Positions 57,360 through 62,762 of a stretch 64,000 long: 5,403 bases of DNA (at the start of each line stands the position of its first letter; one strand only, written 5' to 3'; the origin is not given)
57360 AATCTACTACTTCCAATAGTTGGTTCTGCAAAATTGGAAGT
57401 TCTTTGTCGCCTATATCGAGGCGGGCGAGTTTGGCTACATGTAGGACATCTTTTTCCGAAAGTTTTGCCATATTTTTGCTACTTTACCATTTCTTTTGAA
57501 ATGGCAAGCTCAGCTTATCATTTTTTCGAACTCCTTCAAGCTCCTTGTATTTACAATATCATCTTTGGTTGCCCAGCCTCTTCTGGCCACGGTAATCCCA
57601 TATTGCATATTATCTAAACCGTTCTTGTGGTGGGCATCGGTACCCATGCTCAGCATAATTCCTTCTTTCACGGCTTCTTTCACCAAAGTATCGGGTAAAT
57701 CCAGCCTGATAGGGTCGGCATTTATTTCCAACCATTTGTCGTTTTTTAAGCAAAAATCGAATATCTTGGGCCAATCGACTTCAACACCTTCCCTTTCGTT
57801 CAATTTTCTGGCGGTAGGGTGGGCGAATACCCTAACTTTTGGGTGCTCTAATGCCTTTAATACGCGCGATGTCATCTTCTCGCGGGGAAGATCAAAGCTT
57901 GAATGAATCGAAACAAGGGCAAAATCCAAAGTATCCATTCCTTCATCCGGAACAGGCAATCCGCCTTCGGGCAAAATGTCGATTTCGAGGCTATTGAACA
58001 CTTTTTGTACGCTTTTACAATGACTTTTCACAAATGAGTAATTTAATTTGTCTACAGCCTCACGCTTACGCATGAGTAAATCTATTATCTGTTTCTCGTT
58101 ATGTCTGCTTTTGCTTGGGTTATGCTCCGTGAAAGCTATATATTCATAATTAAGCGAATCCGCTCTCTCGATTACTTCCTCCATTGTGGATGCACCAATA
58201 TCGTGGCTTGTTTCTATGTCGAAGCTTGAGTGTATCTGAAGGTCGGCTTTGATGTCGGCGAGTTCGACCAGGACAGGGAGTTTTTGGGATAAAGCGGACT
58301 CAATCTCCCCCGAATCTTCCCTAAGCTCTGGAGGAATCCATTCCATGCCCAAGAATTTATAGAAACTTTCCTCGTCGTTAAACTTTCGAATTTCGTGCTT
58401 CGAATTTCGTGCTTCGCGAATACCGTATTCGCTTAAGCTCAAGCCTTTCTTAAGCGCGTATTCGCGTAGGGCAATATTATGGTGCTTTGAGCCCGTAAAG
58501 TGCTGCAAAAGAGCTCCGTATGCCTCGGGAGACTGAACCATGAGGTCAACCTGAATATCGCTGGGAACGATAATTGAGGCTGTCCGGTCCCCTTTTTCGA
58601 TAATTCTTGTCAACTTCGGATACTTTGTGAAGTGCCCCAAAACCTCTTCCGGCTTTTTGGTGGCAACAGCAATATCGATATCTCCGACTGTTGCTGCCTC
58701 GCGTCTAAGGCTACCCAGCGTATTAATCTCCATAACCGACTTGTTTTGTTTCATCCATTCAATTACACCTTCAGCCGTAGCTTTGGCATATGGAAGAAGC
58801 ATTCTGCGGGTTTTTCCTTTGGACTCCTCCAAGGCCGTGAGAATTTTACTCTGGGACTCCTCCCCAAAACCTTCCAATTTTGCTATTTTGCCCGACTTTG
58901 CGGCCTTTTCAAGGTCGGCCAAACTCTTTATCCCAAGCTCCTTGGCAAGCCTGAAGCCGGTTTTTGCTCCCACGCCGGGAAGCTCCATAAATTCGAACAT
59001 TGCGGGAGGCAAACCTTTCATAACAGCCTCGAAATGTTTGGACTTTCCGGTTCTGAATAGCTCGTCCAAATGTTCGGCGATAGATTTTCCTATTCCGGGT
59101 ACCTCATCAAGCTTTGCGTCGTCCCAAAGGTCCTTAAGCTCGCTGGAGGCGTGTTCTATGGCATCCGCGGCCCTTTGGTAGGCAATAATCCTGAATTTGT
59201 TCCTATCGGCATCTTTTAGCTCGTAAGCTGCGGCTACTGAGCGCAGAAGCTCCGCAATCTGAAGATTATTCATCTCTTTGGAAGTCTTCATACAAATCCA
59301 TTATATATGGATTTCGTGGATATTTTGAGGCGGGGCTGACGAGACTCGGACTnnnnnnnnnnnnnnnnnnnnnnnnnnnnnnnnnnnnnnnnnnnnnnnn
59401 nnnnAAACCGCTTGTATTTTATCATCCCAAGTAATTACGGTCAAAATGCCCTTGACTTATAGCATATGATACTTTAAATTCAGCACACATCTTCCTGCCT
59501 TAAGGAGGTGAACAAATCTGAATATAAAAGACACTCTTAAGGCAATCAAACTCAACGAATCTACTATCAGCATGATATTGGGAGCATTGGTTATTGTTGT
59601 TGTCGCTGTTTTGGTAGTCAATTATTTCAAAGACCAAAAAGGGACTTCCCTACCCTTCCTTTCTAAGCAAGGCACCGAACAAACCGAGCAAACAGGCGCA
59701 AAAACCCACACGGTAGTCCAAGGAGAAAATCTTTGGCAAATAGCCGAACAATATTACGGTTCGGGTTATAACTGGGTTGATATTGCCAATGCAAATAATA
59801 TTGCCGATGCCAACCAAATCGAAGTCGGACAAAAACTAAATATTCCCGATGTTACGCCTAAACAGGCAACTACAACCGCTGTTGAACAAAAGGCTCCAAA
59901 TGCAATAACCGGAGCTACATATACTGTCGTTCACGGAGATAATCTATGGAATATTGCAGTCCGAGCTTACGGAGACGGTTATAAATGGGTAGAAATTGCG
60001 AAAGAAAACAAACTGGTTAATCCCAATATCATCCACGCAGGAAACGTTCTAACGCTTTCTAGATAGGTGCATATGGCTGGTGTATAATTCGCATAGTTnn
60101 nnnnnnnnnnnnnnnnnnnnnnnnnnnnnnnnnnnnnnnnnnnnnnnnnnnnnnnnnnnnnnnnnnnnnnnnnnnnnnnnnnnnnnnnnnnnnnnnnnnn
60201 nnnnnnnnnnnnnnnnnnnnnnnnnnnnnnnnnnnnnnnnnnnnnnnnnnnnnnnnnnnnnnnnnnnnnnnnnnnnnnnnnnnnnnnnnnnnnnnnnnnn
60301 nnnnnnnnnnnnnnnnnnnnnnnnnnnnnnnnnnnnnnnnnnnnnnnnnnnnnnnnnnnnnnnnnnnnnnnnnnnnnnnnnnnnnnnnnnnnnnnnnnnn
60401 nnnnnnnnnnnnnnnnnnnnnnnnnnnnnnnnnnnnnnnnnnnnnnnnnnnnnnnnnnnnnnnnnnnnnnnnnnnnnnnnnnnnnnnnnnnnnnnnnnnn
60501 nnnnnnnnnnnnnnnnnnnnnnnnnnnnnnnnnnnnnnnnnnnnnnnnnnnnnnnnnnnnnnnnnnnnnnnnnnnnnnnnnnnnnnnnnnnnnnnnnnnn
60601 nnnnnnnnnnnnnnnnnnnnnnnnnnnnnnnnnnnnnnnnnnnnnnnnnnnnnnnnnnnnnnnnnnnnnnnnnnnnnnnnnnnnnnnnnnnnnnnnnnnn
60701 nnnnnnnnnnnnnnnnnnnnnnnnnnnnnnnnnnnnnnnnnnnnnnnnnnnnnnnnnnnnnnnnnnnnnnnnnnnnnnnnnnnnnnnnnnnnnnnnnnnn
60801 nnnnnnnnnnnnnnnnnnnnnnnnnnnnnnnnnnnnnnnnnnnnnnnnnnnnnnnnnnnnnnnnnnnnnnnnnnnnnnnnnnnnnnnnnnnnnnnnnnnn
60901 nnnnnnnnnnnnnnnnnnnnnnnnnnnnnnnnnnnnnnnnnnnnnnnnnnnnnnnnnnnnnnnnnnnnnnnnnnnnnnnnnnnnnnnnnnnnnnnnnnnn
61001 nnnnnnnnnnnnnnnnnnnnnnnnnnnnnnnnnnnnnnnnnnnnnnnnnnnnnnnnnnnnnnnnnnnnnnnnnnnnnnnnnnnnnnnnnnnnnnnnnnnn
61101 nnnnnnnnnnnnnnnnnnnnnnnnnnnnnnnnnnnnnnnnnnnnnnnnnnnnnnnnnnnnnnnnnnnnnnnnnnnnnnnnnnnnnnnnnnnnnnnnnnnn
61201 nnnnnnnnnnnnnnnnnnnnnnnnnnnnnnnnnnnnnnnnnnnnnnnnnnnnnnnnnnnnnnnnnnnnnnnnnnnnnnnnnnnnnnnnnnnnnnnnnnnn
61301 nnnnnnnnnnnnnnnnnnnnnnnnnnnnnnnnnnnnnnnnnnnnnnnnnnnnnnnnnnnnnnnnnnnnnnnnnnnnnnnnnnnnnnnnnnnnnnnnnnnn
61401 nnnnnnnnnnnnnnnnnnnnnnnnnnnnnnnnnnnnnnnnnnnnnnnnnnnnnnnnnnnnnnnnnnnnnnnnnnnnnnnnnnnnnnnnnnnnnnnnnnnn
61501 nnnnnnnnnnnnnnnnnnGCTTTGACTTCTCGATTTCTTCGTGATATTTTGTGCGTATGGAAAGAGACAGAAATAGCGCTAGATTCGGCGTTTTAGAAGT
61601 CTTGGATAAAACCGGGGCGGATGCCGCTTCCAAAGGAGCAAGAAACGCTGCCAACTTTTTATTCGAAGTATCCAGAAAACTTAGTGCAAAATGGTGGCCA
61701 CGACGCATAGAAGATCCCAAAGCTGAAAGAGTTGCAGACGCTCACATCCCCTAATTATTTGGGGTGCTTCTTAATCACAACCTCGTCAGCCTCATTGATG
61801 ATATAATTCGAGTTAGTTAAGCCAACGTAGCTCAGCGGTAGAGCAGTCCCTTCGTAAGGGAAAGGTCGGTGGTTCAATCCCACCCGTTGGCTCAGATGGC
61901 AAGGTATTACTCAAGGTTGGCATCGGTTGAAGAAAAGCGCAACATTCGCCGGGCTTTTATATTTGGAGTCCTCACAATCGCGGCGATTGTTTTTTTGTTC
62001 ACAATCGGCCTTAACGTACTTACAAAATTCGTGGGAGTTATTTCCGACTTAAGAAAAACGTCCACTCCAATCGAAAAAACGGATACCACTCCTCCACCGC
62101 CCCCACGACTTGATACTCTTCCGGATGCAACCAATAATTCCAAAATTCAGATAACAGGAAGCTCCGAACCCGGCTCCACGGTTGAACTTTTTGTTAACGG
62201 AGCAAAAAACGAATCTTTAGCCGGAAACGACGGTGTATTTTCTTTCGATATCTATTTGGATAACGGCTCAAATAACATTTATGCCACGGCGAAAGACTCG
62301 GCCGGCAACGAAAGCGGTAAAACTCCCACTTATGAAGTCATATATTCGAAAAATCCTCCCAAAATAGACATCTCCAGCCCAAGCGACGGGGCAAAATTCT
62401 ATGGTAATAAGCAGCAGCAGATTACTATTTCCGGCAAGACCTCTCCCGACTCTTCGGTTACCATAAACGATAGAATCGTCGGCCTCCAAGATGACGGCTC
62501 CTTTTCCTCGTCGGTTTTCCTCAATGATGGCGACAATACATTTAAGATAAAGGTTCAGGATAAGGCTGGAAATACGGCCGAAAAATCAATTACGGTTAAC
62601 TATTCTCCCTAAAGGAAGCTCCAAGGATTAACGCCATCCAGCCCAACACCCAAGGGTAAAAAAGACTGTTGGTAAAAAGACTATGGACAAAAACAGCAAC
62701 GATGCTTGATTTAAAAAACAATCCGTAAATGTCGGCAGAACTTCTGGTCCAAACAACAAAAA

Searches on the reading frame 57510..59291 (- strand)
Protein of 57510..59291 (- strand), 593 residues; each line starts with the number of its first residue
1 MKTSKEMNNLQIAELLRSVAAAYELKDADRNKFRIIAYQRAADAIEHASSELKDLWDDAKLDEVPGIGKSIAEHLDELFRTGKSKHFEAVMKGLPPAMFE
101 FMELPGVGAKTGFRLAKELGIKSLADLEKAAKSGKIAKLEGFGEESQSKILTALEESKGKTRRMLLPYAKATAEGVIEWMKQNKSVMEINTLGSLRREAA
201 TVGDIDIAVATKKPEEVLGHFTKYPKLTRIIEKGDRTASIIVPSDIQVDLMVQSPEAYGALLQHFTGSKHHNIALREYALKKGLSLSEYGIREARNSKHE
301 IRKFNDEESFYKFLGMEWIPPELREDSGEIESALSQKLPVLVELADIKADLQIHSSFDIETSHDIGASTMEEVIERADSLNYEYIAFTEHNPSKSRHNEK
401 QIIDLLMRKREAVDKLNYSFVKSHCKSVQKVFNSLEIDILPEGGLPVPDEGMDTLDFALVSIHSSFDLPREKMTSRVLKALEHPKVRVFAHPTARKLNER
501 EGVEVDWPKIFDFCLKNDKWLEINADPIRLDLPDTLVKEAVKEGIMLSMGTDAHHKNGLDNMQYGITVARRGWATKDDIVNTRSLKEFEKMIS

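Call 37: search_protein_families(library=pfam, proteins=[window:57510-59291:-], max_evalue=0.001)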
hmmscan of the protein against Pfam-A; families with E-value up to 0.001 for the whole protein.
window:57510-59291:- (593 aa): 6 families
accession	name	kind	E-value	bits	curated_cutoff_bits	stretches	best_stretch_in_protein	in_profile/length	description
PF14791.11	DNA_pol_B_thumb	-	9.7e-23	80.2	25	1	262-325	2-63/63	DNA polymerase beta thumb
PF14716.13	HHH_8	-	8e-16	58.6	30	1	7-83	1-72/73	Helix-hairpin-helix domain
PF14520.12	HHH_5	-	3.7e-09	37.4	27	1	101-155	4-56/57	Helix-hairpin-helix domain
PF02811.25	PHP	-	6.5e-05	23.8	26.4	1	350-413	1-41/164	PHP domain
PF14792.12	DNA_pol_B_palm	-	0.00013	22.6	25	1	171-215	9-53/113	DNA polymerase beta palm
PF21999.2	IMS_HHH_1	-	0.00014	22.7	27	0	103-131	2-29/53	DNA polymerase-iota, thumb domain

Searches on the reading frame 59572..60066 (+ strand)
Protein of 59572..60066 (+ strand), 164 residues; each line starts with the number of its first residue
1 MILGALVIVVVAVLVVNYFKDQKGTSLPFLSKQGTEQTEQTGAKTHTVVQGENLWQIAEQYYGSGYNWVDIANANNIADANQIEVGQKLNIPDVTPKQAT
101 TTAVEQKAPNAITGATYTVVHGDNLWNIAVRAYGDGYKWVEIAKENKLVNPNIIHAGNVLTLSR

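Call 37: search_protein_families(library=pfam, proteins=[window:59572-60066:+], max_evalue=0.001)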
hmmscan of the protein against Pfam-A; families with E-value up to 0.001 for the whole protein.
window:59572-60066:+ (164 aa): 4 families
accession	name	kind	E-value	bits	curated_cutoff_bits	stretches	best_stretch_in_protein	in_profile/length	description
PF01476.26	LysM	-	5.3e-23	81.1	20.9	2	46-92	1-43/43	LysM domain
PF05489.18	Phage_tail_X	-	3e-07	30.4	22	0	44-99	2-59/60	Phage Tail Protein X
PF23457.1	LysM2_NFP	-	4.1e-06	27.2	36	0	115-159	6-50/56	NFP LysM2 domain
PF23472.1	LysM2_CERK1_LYK3_4_5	-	0.00018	21.7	27.4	0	45-92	7-54/56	LYK3/4/5 LysM2 domain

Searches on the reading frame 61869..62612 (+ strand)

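Call 37: search_protein_families(library=pfam, proteins=[window:61869-62612:+], max_evalue=0.001)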
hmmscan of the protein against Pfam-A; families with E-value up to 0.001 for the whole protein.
window:61869-62612:+ (247 aa): 6 families
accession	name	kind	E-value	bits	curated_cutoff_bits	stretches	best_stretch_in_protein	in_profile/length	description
PF09136.16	Glucodextran_B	-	5.7e-23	81.1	27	2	164-244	1-80/83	Glucodextranase, domain B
PF19077.6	Big_13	-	7.3e-14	52.5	27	2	87-153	23-95/102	Bacterial Ig-like domain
PF17936.7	Big_6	-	5.9e-11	42.9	27.6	1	88-152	10-77/83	Bacterial Ig domain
PF12733.13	Cadherin-like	-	1e-08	35.9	24.2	1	180-243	24-84/89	Cadherin-like beta sandwich domain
PF13750.12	Big_3_3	-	3.7e-06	27.1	27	0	130-193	12-78/157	Bacterial Ig-like domain (group 3)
PF17957.7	Big_7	-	0.00026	22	24.1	0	164-243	1-70/70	Bacterial Ig domain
